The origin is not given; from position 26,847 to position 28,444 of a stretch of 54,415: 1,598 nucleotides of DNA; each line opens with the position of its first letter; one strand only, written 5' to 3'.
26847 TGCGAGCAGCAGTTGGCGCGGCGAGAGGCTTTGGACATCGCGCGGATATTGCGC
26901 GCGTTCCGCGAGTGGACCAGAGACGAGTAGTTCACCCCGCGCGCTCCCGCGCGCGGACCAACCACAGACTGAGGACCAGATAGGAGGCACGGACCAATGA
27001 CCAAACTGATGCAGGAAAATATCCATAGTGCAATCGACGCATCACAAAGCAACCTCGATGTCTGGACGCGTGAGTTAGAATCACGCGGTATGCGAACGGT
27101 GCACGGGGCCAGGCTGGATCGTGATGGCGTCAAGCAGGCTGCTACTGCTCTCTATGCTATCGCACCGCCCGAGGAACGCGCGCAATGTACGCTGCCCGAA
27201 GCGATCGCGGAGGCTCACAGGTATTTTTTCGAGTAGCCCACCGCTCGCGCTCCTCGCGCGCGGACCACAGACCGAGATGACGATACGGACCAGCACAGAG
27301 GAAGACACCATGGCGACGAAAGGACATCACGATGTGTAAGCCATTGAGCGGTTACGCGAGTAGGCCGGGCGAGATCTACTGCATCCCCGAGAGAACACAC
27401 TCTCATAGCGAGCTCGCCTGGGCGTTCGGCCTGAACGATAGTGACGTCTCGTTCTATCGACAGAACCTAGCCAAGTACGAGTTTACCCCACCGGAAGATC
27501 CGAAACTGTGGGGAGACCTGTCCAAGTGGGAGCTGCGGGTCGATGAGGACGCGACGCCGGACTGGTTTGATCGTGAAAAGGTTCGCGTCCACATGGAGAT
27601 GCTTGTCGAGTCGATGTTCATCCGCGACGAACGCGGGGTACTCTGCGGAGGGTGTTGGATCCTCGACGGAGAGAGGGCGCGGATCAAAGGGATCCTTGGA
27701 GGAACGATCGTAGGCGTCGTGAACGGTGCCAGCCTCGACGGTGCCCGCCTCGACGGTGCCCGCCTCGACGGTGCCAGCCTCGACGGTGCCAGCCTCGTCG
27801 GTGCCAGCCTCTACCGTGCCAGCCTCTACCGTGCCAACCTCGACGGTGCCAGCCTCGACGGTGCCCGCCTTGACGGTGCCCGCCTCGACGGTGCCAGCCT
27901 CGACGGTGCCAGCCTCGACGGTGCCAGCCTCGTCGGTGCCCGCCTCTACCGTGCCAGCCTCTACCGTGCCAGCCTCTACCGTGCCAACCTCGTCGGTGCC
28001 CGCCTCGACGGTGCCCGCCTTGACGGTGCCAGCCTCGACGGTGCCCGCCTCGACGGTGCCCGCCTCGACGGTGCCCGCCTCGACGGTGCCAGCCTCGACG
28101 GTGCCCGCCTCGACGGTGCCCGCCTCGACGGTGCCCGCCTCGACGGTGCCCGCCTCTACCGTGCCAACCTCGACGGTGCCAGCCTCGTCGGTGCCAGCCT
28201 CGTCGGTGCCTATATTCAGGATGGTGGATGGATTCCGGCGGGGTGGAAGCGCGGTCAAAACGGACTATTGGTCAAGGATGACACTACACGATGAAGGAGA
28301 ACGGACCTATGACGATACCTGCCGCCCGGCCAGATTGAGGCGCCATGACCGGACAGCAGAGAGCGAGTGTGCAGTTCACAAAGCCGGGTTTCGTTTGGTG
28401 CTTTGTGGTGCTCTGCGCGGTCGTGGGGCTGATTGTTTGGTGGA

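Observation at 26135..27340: Array of unrelated small ORFs joined by a conserved hairpin / leader / first-codons junction module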

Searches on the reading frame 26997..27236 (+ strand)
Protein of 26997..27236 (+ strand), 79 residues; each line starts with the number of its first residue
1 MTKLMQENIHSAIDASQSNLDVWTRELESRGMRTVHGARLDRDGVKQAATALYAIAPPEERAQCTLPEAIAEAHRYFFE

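Call 13: search_protein_families(library=phrogs, proteins=[window:26997-27236:+], max_evalue=0.1)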
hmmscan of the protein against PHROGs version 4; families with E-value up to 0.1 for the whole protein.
window:26997-27236:+ (79 aa): 0 families

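Call 14: search_protein_families(library=pfam, proteins=[window:26997-27236:+], max_evalue=0.1)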
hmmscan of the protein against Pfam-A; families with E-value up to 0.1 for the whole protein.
window:26997-27236:+ (79 aa): 0 families

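Call 16: find_related_loci(query=window:26997-27236:+, collection=viral_contigs, flank=6000)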
Query window:26997-27236:+ (79 aa) in viral_contigs; peptide patterns used: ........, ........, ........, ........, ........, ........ (x = any residue, [..] = any of these).
7 stretches matched a pattern, but none encodes a relative of the query by tblastn (E <= 1e-3).

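Call 19: find_encoding_contigs(protein=window:26997-27236:+, flank=10000, max_places=10)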
Protein window:26997-27236:+ (79 aa): 1 contig read that carries it; 1 place shown.
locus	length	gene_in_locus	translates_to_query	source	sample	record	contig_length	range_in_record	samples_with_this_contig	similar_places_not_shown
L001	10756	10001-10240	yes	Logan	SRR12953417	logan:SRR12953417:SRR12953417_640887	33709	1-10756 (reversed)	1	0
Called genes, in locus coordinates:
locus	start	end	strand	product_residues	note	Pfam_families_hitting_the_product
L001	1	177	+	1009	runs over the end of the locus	-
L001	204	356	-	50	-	-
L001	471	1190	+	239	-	-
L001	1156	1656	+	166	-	-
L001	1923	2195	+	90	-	-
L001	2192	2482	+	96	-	-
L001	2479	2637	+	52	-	-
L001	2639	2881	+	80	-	-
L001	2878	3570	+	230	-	-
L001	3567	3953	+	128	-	-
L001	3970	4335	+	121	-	-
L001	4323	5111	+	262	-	-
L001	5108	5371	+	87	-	-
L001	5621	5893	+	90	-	-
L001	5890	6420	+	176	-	-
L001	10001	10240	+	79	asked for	-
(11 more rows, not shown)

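Call 25: find_homologous_proteins(query=window:26997-27236:+, max_evalue=0.01)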
Query window:26997-27236:+ (79 aa): 1 proteins with E <= 0.01 among 3 candidates.
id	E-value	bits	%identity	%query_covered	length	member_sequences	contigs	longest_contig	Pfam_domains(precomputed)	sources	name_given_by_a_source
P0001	5.4e-45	168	100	100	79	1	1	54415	-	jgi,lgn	jgi:hypothetical protein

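Call 61: search_protein_families(library=padloc, proteins=[window:26997-27236:+], max_evalue=0.1)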
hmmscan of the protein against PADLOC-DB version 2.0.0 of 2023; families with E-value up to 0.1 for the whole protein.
window:26997-27236:+ (79 aa): 0 families

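Call 82: predict_structure(protein=window:26997-27236:+)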
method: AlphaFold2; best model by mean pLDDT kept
length: 79 residues; sequences in the alignment: 1
mean_pLDDT: 76.2   pTM: 0.49
mean pLDDT of the five models: 76.2, 75.9, 68.6, 68.5, 66.4
residues with pLDDT >= 90: 4; 70-90: 56; 50-70: 16; < 50: 3
segments of 3 or more residues with pLDDT < 50: 36-38
pLDDT, mean of each block of 10 residues (from residue 1): 72 69 74 58 82 87 88 81
secondary structure, 60 per line:
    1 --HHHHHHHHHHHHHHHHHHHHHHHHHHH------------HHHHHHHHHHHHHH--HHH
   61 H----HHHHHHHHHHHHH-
elements in order: H3-29 H42-55 H58-61 H66-78

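Call 88: fold_search(model_id=the predicted structure, library=pdb)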
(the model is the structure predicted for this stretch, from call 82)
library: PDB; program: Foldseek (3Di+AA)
matches with E <= 10: 11; with E <= 0.001: 0
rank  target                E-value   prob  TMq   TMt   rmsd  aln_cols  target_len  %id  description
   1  5u91_F                3.3e+00  0.07  0.28  0.11   7.5        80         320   11  Crystal structure of Tre/loxLTR complex (released 2017-07-26)
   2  8ura_B                3.6e+00  0.06  0.24  0.08  12.5        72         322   12  Crystal structure of Corynebacterium ulcerans endo-beta-N-acetylglucosaminidase catalytically inactive CU43 D187A-E189 (released 2024-10-23)
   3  8ura_A                5.2e+00  0.04  0.23  0.08  12.5        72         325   12  Crystal structure of Corynebacterium ulcerans endo-beta-N-acetylglucosaminidase catalytically inactive CU43 D187A-E189 (released 2024-10-23)
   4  5crx_B                6.6e+00  0.04  0.29  0.11   7.5        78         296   10  ASYMMETRIC DNA-BENDING IN THE CRE-LOXP SITE-SPECIFIC RECOMBINATION SYNAPSE (released 1999-07-07)
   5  1drg_A                6.6e+00  0.04  0.31  0.12   7.1        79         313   10  CRYSTAL STRUCTURE OF TRIMERIC CRE RECOMBINASE-LOX COMPLEX (released 2001-10-19)
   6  1m93_A                6.6e+00  0.04  0.24  0.35   7.4        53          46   13  1.65 A Structure of Cleaved Viral Serpin CRMA (released 2003-08-05)
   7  5u91_B                7.1e+00  0.04  0.29  0.11   7.6        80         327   11  Crystal structure of Tre/loxLTR complex (released 2017-07-26)
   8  3sjr_C                8.0e+00  0.07  0.44  0.33   5.8        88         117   11  Crystal structure of conserved unkown function protein CV_1783 from Chromobacterium violaceum ATCC 12472 (released 2011-07-06)
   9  7xpc_B                8.0e+00  0.06  0.33  0.36   8.0        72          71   17  Complex structure of D-glycerate-3-kinase(GLYK) and AVRvnt1 (released 2023-06-07)
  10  2jby_A                8.0e+00  0.03  0.27  0.19   8.1        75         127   19  A viral protein unexpectedly mimics the structure and function of pro- survival Bcl-2 (released 2007-03-27)
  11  9jfj_D                9.7e+00  0.04  0.32  0.13  16.4        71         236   15  Crystal structure of the cytoplasmic domain of ZraS in ADP-bound form (released 2025-03-26)

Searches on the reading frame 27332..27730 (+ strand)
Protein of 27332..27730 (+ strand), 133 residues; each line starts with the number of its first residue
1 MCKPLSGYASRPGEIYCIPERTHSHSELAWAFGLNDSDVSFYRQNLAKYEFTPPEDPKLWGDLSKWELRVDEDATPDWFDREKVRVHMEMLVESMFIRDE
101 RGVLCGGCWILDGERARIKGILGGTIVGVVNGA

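Call 20: find_related_loci(query=window:27332-27730:+, collection=viral_contigs, flank=8000)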
Query seq(133 aa) (133 aa) in viral_contigs; peptide patterns used: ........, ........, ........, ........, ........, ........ (x = any residue, [..] = any of these).
15 stretches matched a pattern, but none encodes a relative of the query by tblastn (E <= 1e-3).

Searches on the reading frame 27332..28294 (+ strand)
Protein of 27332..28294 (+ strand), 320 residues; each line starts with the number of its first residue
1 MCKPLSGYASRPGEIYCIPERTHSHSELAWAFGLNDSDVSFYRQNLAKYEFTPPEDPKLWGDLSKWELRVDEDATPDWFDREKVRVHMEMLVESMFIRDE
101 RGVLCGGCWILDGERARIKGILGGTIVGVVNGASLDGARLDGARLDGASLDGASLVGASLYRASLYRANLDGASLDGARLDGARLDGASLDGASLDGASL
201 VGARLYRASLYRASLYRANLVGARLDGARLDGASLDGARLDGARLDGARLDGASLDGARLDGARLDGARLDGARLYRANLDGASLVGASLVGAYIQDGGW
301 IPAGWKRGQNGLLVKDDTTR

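Call 13: search_protein_families(library=phrogs, proteins=[window:27332-28294:+], max_evalue=0.1)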
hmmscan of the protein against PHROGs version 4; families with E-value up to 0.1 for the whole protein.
window:27332-28294:+ (320 aa): 9 families
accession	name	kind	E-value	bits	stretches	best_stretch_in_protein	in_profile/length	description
phrog_31265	-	unknown function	2.4e-28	100.8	3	164-263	50-149/264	-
phrog_7713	-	unknown function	1.5e-27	96.3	4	163-211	25-73/103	-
phrog_923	-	unknown function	5e-24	85.1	2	207-296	791-877/990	-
phrog_15350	-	unknown function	1.6e-14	54.6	2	183-294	95-205/494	-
phrog_12514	-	unknown function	7.9e-10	39.6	2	173-273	144-244/287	-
phrog_30240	-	unknown function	8.1e-06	25.9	1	130-276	105-251/438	-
phrog_31567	-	unknown function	0.0005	21.1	0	255-290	40-75/151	-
phrog_35111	-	unknown function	0.0059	17.8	0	260-293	23-54/90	-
phrog_20449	-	unknown function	0.093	12.2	0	160-194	555-589/663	-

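Call 14: search_protein_families(library=pfam, proteins=[window:27332-28294:+], max_evalue=0.1)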
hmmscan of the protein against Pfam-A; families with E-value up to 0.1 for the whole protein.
window:27332-28294:+ (320 aa): 3 families
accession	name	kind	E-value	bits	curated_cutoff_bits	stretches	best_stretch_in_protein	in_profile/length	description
PF00805.28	Pentapeptide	-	9.9e-40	134.1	20.2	5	223-262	1-40/40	Pentapeptide repeats (8 copies)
PF13576.12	Pentapeptide_3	-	3.9e-22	78.6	27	3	230-269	6-48/48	Pentapeptide repeats (9 copies)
PF13599.13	Pentapeptide_4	-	1e-09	38.7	38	3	203-269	11-77/78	Pentapeptide repeat region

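Call 61: search_protein_families(library=padloc, proteins=[window:27332-28294:+], max_evalue=0.1)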
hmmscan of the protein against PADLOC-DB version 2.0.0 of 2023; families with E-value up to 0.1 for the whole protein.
window:27332-28294:+ (320 aa): 0 families
